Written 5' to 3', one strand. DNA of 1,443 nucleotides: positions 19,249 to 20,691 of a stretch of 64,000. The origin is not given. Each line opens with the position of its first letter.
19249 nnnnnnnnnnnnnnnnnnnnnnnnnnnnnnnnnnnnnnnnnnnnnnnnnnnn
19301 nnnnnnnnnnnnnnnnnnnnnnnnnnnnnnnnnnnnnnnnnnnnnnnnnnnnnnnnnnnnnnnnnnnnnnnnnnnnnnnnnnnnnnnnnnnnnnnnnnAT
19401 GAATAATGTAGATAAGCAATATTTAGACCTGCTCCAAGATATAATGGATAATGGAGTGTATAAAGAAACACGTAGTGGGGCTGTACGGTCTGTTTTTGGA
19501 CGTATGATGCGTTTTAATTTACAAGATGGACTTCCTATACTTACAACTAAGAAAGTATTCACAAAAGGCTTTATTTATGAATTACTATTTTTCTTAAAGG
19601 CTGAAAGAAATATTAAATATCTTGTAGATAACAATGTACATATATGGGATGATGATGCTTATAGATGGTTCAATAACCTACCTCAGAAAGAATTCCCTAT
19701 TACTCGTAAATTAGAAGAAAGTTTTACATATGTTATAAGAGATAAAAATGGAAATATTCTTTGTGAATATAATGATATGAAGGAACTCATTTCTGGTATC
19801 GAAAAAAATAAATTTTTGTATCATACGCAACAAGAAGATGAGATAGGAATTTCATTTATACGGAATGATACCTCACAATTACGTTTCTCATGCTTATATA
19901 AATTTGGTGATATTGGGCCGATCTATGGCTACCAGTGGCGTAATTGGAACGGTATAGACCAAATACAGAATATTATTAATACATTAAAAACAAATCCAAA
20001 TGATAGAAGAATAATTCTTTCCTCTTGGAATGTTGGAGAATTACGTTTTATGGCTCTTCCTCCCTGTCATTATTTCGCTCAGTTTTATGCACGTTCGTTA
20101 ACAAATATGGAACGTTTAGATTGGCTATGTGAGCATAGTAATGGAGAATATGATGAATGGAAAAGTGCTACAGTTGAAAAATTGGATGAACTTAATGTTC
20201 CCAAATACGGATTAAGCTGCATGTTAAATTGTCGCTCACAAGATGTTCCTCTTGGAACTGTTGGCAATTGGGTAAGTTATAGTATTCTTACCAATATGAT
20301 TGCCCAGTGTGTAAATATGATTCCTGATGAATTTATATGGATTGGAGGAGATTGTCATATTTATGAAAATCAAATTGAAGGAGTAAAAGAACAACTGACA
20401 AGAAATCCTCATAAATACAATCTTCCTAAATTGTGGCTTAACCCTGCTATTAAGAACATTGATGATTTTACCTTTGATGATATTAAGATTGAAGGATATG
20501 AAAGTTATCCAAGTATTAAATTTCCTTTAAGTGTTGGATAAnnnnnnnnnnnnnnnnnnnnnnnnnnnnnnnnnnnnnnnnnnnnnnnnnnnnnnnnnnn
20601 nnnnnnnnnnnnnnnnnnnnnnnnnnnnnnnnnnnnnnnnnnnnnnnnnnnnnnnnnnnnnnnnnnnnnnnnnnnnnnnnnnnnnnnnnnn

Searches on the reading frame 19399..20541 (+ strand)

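Call 39: search_protein_families(library=phrogs, proteins=[window:19399-20541:+], max_evalue=0.00001)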
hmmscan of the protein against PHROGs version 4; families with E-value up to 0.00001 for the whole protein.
window:19399-20541:+ (380 aa): 4 families
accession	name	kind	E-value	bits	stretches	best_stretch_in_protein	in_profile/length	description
phrog_160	-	DNA, RNA and nucleotide metabolism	1.5e-97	327.5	1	1-379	29-308/335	thymidylate synthase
phrog_5682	-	DNA, RNA and nucleotide metabolism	3.5e-47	161.4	2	271-379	100-209/209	thymidylate synthase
phrog_5131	-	DNA, RNA and nucleotide metabolism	2.4e-17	64.2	1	176-212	103-139/357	thymidylate synthase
phrog_3676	-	DNA, RNA and nucleotide metabolism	5e-06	26.9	0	278-332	182-237/351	thymidylate synthase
